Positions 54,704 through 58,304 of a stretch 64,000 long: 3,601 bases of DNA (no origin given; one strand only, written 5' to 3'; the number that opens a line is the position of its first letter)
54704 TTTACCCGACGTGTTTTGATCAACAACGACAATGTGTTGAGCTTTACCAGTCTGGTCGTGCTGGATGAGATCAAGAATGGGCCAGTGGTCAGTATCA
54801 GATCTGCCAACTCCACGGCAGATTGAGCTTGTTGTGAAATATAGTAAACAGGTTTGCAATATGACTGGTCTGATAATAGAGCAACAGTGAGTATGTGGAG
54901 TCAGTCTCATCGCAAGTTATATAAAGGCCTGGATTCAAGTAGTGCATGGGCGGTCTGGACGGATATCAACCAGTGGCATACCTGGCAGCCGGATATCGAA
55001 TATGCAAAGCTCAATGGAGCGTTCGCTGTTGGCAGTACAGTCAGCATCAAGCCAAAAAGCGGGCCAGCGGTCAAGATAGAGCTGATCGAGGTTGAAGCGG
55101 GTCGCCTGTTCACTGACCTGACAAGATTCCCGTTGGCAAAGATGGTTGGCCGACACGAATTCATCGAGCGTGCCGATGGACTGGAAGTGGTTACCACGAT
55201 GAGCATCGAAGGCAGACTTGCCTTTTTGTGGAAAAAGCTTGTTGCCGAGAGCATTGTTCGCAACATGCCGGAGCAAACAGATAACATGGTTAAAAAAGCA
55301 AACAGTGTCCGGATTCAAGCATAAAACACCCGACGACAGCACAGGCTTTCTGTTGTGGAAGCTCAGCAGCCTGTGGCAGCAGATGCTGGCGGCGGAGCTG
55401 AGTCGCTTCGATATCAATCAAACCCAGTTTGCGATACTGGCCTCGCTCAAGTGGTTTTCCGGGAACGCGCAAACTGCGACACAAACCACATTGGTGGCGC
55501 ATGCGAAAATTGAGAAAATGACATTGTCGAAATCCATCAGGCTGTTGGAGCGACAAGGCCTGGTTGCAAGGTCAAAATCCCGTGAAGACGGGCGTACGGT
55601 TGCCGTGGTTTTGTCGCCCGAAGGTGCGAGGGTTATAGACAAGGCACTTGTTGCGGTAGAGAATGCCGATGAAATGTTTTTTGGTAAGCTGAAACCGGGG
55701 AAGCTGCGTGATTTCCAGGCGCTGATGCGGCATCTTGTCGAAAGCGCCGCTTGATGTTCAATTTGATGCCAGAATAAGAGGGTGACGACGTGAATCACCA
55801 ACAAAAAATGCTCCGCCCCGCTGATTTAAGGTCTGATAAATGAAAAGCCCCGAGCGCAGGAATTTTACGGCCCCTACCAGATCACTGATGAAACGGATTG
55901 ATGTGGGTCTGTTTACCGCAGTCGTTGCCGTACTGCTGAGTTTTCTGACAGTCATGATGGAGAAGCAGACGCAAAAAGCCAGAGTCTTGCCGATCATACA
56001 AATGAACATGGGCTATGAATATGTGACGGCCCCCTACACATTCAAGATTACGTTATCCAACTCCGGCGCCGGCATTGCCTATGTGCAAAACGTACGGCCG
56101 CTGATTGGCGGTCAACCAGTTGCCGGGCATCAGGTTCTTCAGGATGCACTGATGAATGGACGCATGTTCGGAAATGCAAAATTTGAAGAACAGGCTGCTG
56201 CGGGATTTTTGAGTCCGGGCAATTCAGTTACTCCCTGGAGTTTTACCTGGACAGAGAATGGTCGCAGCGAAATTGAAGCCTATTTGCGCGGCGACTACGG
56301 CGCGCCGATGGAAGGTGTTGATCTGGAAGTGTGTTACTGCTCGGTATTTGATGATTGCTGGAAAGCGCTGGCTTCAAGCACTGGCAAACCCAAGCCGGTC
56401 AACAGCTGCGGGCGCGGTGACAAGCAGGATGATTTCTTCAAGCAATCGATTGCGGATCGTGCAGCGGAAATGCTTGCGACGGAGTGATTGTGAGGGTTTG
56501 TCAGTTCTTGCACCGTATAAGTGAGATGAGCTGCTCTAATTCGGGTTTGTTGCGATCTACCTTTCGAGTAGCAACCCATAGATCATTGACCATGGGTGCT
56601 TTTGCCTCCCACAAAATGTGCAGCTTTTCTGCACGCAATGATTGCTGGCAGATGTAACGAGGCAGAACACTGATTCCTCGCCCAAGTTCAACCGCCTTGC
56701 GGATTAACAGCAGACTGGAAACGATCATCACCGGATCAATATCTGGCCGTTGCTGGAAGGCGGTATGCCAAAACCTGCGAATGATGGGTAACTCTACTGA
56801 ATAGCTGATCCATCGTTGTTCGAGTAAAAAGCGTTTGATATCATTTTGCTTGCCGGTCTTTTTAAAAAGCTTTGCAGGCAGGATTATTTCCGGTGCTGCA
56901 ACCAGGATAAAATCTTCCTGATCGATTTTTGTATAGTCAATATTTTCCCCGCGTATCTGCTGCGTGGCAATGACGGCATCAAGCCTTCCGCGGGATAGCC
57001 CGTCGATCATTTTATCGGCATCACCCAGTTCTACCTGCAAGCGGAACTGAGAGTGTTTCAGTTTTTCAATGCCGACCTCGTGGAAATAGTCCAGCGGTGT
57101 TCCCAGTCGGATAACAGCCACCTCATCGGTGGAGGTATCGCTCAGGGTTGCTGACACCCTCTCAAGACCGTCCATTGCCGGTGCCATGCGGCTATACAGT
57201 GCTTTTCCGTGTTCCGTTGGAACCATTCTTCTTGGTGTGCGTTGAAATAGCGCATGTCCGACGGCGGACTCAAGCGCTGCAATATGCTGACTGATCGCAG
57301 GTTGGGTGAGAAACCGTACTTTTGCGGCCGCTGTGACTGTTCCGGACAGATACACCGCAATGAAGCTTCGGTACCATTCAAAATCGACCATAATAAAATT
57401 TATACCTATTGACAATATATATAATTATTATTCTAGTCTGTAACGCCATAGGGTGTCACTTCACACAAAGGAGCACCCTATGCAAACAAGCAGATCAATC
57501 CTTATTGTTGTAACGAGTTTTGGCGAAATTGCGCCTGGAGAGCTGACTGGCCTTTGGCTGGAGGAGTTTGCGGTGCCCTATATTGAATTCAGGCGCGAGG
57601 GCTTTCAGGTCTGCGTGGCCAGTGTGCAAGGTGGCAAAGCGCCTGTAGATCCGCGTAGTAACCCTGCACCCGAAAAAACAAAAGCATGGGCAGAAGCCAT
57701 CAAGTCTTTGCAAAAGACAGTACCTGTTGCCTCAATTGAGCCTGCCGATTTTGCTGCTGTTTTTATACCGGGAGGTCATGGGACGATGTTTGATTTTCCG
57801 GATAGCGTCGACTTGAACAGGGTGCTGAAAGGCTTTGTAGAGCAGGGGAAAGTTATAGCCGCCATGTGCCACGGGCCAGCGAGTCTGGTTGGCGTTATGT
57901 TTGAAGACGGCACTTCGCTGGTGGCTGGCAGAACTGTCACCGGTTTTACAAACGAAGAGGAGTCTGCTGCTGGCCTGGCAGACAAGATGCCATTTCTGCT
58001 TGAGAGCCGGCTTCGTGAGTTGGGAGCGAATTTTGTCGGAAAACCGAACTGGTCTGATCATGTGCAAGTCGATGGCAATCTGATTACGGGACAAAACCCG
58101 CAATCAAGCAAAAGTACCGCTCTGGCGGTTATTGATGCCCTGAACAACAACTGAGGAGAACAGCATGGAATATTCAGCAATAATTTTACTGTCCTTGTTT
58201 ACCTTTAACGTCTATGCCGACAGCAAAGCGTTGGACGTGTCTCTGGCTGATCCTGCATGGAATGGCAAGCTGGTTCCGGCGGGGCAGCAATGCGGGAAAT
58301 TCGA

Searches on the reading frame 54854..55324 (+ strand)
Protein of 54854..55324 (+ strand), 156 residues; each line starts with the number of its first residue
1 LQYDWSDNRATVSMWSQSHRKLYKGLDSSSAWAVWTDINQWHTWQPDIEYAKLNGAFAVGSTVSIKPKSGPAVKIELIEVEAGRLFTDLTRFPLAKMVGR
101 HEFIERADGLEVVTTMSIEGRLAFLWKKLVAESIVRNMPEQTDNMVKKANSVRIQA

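Call 3: search_protein_families(library=pfam, proteins=[window:54854-55324:+], max_evalue=0.01)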
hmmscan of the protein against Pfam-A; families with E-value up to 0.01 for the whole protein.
window:54854-55324:+ (156 aa): 1 family
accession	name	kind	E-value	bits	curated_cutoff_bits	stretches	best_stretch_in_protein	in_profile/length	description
PF10604.15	Polyketide_cyc2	-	3.6e-07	31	27.4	1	30-147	16-139/142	Polyketide cyclase / dehydrase and lipid transport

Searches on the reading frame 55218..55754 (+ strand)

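Call 81: search_protein_families(library=pfam, proteins=[window:55218-55754:+], max_evalue=0.001)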
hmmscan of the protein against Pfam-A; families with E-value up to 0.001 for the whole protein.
window:55218-55754:+ (178 aa): 5 families
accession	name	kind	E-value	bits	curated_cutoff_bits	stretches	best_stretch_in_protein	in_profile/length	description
PF01047.28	MarR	-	6.3e-10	39.2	24.6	1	66-128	1-59/59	MarR family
PF12802.13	MarR_2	-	1.4e-08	35.2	27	1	65-126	2-60/61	MarR family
PF22381.2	Staph_reg_Sar_Rot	-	1.8e-08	34.8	27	1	62-142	8-84/85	Transcriptional regulator SarA/Rot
PF13463.12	HTH_27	-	7.1e-07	29.9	22.2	1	90-136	22-68/68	Winged helix DNA-binding domain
PF13730.12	HTH_36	-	0.00017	21.8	25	1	66-116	3-55/55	Helix-turn-helix domain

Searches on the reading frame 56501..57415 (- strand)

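Call 81: search_protein_families(library=pfam, proteins=[window:56501-57415:-], max_evalue=0.001)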
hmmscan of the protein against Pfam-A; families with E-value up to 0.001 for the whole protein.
window:56501-57415:- (304 aa): 2 families
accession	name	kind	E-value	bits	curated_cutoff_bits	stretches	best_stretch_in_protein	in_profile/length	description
PF03466.25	LysR_substrate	-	9.3e-22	77.9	28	1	120-301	31-205/209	LysR substrate binding domain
PF00126.33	HTH_1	-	2.7e-18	66.1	26.6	1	13-71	2-60/60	Bacterial regulatory helix-turn-helix protein, lysR family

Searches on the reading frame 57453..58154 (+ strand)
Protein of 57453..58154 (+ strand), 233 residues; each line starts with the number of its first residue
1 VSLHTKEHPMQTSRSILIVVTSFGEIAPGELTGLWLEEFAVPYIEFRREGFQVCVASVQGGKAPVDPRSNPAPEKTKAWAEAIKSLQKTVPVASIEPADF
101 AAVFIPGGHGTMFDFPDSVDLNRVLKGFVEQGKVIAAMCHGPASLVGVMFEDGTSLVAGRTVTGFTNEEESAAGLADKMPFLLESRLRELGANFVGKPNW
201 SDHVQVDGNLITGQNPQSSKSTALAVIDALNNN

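Call 81: search_protein_families(library=pfam, proteins=[window:57453-58154:+], max_evalue=0.001)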
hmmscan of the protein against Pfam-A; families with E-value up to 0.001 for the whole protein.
window:57453-58154:+ (233 aa): 2 families
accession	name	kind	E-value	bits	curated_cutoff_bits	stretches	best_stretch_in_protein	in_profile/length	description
PF01965.30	DJ-1_PfpI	-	1.2e-17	64.7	26.6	1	38-227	15-163/165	DJ-1/PfpI family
PF17124.11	ThiJ_like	-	1.2e-08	35.5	30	1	99-145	84-138/186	ThiJ/PfpI family-like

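Call 86: search_solved_structures(query=window:57453-58151:+, max_evalue=0.00001)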
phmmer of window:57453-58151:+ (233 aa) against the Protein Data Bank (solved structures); distinct sequences matched with E-value up to 0.00001: 23.
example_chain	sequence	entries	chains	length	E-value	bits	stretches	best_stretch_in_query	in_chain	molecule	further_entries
1u9c_A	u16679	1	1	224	1.1e-72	247.4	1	13-231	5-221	APC35852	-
4p5p_A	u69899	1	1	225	4.9e-40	140.7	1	14-230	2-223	ThiJ/PfpI family protein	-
3n7t_A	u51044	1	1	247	3.1e-29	105.4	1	16-227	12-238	Macrophage binding protein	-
1qvv_A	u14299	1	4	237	1.2e-28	103.4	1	14-232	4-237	YDR533c protein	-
1qvw_A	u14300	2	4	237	6.6e-28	101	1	14-232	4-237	YDR533c protein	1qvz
4qyx_A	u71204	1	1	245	1.8e-27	99.5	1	14-232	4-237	Probable chaperone protein HSP31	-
4lru_A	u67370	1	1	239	2.8e-26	95.6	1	16-230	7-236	Glyoxalase III (glutathione-independent)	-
3mii_A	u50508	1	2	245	1.7e-22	83.3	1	5-230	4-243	Probable chaperone protein HSP33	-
3kkl_A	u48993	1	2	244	1.9e-21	79.9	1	15-230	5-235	Probable chaperone protein HSP33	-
1izy_A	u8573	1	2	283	3.2e-14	56.2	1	37-221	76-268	Hsp31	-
4i2n_A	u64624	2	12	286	3.7e-14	56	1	85-221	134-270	Intracellular protease/amidase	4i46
5jzm_A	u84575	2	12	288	3.7e-14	56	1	85-221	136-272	Intracellular protease/amidase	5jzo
1ons_A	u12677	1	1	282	4e-14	55.9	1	37-221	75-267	Chaperone protein hchA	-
1pv2_A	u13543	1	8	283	4e-14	55.9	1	37-221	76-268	Chaperone protein hchA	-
1n57_A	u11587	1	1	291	4.3e-14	55.8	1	37-221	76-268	Chaperone Hsp31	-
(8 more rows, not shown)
